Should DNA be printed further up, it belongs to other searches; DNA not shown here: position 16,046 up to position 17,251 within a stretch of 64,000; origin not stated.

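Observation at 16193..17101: Fusion of a LOG/NDT-like (SLOG-fold) domain to a NUDIX hydrolase, adjacent to nrdAB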

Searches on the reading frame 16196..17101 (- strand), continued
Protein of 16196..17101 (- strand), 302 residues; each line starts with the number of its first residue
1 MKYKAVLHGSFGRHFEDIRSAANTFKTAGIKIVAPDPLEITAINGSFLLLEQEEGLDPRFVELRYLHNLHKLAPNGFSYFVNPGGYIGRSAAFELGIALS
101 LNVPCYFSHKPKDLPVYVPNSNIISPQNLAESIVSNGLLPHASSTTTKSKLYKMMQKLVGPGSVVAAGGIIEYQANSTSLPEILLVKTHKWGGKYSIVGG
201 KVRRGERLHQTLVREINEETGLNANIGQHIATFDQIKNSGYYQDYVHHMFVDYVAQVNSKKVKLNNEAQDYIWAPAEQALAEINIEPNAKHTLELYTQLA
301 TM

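Call 33: find_related_loci(query=A1, collection=genome_contigs, flank=6000)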
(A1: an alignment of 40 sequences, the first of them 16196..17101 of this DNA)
Query A1 (302 aa) in genome_contigs; peptide patterns used: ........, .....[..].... (x = any residue, [..] = any of these).
118 stretches matched a pattern; 104 encode a relative of the query (tblastn E <= 1e-3); the best 80 are kept; 80 distinct loci.
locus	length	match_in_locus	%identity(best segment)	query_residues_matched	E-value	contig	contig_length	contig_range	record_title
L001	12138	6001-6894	71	1-298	4e-154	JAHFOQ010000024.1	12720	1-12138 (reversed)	MAG: bacterium isolate nzgw507 NODE_4927_length_12721_cov_4.368175, whole genome shotgun sequence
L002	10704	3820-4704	74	2-296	1e-153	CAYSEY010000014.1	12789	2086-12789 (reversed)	MAG TPA_asm: uncultured Candidatus Saccharibacteria bacterium isolate SRP286056_co1_538 genome assembly, contig: NODE_61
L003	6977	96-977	66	3-296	9e-128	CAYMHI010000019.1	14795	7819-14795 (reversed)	MAG TPA_asm: uncultured Candidatus Saccharibacteria bacterium isolate SRP342105_co2_402 genome assembly, contig: NODE_42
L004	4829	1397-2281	56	3-296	8e-113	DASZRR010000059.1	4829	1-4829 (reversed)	MAG TPA_asm: Patescibacteria group bacterium isolate SMAG_U6029 k141_1127247, whole genome shotgun sequence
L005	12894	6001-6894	55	2-299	3e-111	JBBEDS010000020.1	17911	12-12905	MAG: Candidatus Paceibacterota bacterium isolate LejiaF_44_27 Lejia_F_4529_length_17911_cov_15, whole genome shotgun seq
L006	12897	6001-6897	55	2-299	1e-108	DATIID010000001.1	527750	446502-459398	MAG TPA_asm: Candidatus Saccharimonadales bacterium isolate SMAG_U15655 k141_160847, whole genome shotgun sequence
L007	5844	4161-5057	55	3-298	7e-109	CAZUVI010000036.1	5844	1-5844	MAG TPA_asm: uncultured Candidatus Saccharibacteria bacterium isolate SRP050083_co2_152 genome assembly, contig: NODE_12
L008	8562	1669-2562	54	2-298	2e-108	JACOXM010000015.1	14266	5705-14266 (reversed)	MAG: Candidatus Giovannonibacteria bacterium isolate NC_groundwater_153_Ag_S-0.1um_42_19 S4_GD2017_2_S1_scaffold_2967, w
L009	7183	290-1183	56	3-301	2e-108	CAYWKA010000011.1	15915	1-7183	MAG TPA_asm: uncultured Candidatus Saccharibacteria bacterium isolate binchicken_co34_241 genome assembly, contig: NODE_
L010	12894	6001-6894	53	2-299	4e-108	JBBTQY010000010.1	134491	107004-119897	MAG: Patescibacteria group bacterium isolate H41-bin076_1 H41_bin076_1_000000000010, whole genome shotgun sequence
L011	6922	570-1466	53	3-302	3e-108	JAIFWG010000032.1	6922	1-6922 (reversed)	MAG: Candidatus Parcubacteria bacterium isolate viral-cat_41_14 PAFVLPS_2018_scaffold_56472, whole genome shotgun sequen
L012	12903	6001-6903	53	1-301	8e-108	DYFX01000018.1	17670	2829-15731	MAG TPA_asm: Candidatus Paceibacter sp. isolate BE2011_4_66_9 Afr_mines_BE2011_916_length_17670_cov_3_289299, whole geno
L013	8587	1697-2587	53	2-298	3e-107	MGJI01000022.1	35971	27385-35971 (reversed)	MAG: Candidatus Yanofskybacteria bacterium RIFCSPHIGHO2_01_FULL_44_17 rifcsphigho2_01_scaffold_3696, whole genome shotgu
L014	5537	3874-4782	53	2-301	1e-106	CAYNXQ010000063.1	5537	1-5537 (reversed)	MAG TPA_asm: uncultured Gammaproteobacteria bacterium isolate SRP193066_co2_32 genome assembly, contig: NODE_7641_length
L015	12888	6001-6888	53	4-300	2e-106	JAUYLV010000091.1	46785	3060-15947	MAG: bacterium isolate C24_metabat.bin.54 C24_k141_987805, whole genome shotgun sequence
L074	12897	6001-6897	42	2-296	3e-79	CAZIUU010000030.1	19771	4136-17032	MAG TPA_asm: uncultured Methanosarcinales archaeon isolate binchicken_co251_991 genome assembly, contig: NODE_3762_lengt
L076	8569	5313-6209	43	2-296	1e-76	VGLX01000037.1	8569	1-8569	MAG: Candidatus Woesearchaeota archaeon isolate M_DeepCast_400m_m2_277 M_DeepCast_400m_m2_277_Ga0194112_10016699, whole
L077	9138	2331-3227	41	4-298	1e-76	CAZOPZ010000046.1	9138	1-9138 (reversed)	MAG TPA_asm: uncultured Methanosarcinales archaeon isolate binchicken_co251_164 genome assembly, contig: NODE_10808_leng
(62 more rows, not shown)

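Call 68: find_related_loci(query=A1, collection=viral_contigs, flank=5000)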
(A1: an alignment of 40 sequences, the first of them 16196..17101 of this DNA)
Query A1 (302 aa) in viral_contigs; peptide patterns used: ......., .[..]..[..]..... (x = any residue, [..] = any of these).
25 stretches matched a pattern, but none encodes a relative of the query by tblastn (E <= 1e-3).
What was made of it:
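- Closest known: Phage DmtZ-DutZ. Different: The fusion studied here was not found in viral contigs (call 68).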

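Call 81: search_protein_families(library=pfam, proteins=[L074:469-1629:-, L074:2095-3102:+, L074:3113-4291:-, L074:8077-9009:+, L074:10931-12367:+, L076:2806-3888:-, L076:3963-5234:+, L076:7615-8535:+, L077:6157-7530:-, L077:4471-5553:-], max_evalue=0.00001)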
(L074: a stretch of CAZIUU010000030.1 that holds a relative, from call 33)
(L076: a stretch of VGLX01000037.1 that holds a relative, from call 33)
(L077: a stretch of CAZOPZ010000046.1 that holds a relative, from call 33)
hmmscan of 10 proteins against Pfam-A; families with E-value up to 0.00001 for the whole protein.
L074:469-1629:- (387 aa): 0 families

L074:2095-3102:+ (336 aa): 2 families
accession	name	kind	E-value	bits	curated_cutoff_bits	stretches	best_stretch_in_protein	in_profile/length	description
PF01545.26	Cation_efflux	-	4.5e-39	134.7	26.6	1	12-221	2-197/198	Cation efflux family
PF16916.11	ZT_dimer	-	1.4e-06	28.7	26.7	1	228-303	3-77/78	Dimerisation domain of Zinc Transporter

L074:3113-4291:- (393 aa): 0 families

L074:8077-9009:+ (311 aa): 5 families
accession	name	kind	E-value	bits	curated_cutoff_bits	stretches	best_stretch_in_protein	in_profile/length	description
PF01509.24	TruB_N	-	6.2e-27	95.2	27.3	1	53-164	3-149/149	TruB family pseudouridylate synthase (N terminal domain)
PF16198.10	TruB_C_2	-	3.9e-23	81.8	29.3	1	165-231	1-65/66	tRNA pseudouridylate synthase B C-terminal domain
PF01472.26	PUA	-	2.1e-17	63.2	24.8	1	237-306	3-73/74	PUA domain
PF08068.17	DKCLD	-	4.6e-10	39.8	27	1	15-46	26-57/58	DKCLD (NUC011) domain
PF21238.2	Pus10_C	-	6.9e-09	36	27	1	66-169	98-203/232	Pus10, C-terminal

L074:10931-12367:+ (479 aa): 4 families
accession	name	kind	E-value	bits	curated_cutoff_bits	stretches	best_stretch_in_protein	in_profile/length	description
PF00483.29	NTP_transferase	-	2.8e-35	122.5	21.2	1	5-185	2-189/245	Nucleotidyl transferase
PF08282.18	Hydrolase_3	-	3.7e-15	56.8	20.9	1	242-444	1-212/255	haloacid dehalogenase-like hydrolase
PF03332.19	PMM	-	5.2e-13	49.8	22.4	1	353-478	92-220/221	Eukaryotic phosphomannomutase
PF12804.13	NTP_transf_3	-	9.1e-12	45.9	27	1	5-104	1-91/160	MobA-like NTP transferase domain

L076:2806-3888:- (361 aa): 2 families
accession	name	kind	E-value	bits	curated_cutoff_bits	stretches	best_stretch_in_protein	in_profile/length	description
PF13528.12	Glyco_trans_1_3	-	7.2e-10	39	25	0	13-113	10-104/322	Glycosyl transferase family 1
PF04101.22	Glyco_tran_28_C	-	2.3e-07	31.4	22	1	261-325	61-129/166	Glycosyltransferase family 28 C-terminal domain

L076:3963-5234:+ (424 aa): 1 family
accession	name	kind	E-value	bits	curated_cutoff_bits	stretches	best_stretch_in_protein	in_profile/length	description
PF00232.24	Glyco_hydro_1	-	2.5e-92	310.1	22.6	1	6-421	4-452/453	Glycosyl hydrolase family 1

L076:7615-8535:+ (307 aa): 1 family
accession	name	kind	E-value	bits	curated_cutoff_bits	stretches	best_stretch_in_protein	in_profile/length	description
PF01609.27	DDE_Tnp_1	-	1.9e-10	41.3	23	1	128-295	9-198/200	Transposase DDE domain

L077:6157-7530:- (458 aa): 2 families
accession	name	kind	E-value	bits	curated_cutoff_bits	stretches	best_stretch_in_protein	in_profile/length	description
PF10633.15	NPCBM_assoc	-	1.6e-08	35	24.4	0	201-274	2-77/78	NPCBM-associated, NEW3 domain of alpha-galactosidase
PF15418.12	DUF4625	-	5.6e-07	30.3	27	0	84-168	31-118/131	Domain of unknown function (DUF4625)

L077:4471-5553:- (361 aa): 3 families
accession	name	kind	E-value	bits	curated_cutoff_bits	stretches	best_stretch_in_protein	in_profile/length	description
PF13450.12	NAD_binding_8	-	9e-08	32.7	21.9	1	5-40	1-36/68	NAD(P)-binding Rossmann-like domain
PF01266.30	DAO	-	2.1e-07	31.3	27.9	0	3-36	2-35/353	FAD dependent oxidoreductase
PF01494.25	FAD_binding_3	-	4e-07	30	22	0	83-165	95-183/349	FAD binding domain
